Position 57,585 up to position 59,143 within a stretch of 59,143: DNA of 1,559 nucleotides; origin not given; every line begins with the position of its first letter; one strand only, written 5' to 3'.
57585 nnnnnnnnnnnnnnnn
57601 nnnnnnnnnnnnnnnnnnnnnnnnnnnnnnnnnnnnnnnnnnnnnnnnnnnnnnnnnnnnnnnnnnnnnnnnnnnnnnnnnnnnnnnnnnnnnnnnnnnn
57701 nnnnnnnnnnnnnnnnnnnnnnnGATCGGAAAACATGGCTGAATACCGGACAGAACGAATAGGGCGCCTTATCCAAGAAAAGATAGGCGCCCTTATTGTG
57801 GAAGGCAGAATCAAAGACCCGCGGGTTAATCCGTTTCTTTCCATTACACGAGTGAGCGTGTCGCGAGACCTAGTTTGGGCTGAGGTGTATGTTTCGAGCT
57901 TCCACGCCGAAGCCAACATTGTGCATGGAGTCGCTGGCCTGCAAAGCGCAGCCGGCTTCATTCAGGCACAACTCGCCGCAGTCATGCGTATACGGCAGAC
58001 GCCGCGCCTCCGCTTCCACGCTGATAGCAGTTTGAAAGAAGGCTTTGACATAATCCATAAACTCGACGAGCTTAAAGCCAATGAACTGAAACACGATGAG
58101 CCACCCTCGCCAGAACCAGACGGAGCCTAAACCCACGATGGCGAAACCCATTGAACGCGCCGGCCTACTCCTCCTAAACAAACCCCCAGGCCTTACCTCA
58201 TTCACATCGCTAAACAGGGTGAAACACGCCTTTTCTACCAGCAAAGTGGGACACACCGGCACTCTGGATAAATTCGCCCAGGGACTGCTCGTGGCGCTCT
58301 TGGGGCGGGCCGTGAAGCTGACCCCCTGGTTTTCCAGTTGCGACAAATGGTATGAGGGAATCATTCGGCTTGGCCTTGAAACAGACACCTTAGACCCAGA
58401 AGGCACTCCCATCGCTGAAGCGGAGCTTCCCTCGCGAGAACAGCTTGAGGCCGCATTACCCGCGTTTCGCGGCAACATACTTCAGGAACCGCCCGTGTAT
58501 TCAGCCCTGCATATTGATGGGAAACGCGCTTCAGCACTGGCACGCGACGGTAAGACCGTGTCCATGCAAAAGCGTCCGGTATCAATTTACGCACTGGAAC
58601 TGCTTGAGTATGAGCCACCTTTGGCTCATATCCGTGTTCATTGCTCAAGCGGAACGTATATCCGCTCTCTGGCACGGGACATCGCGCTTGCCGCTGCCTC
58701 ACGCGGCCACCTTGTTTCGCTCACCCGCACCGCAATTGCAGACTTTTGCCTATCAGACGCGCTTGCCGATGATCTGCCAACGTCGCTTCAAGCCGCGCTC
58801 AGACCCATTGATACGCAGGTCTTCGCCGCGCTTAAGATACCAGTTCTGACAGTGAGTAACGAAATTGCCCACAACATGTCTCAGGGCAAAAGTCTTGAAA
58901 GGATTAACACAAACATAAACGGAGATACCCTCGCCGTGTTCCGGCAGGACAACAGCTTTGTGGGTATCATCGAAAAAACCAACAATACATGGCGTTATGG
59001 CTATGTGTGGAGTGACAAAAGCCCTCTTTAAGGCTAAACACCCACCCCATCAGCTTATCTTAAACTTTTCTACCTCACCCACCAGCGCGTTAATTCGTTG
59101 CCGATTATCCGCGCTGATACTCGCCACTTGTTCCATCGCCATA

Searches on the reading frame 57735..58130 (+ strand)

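Call 88: search_protein_families(library=pfam, proteins=[window:57735-58130:+], max_evalue=0.001)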
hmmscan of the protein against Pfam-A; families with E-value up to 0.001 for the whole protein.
window:57735-58130:+ (131 aa): 1 family
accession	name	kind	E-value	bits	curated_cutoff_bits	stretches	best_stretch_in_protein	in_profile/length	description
PF02033.23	RBFA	-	1.2e-26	93.5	34.7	1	5-106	1-101/105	Ribosome-binding factor A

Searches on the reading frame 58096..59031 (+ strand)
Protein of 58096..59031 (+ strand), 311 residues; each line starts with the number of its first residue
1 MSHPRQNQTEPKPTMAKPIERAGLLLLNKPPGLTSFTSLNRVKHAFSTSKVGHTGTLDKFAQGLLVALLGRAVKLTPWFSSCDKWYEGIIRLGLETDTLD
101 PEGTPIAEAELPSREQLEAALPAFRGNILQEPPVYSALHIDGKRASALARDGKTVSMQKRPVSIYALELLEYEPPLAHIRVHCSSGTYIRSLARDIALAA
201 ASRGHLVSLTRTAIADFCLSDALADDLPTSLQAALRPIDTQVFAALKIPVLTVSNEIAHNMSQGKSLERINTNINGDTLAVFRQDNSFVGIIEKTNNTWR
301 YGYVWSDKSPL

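Call 88: search_protein_families(library=pfam, proteins=[window:58096-59031:+], max_evalue=0.001)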
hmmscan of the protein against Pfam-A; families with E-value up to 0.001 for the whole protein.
window:58096-59031:+ (311 aa): 1 family
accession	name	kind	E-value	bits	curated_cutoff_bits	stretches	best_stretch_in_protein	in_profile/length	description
PF01509.24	TruB_N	-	1.6e-47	162.1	27.3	1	43-189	1-149/149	TruB family pseudouridylate synthase (N terminal domain)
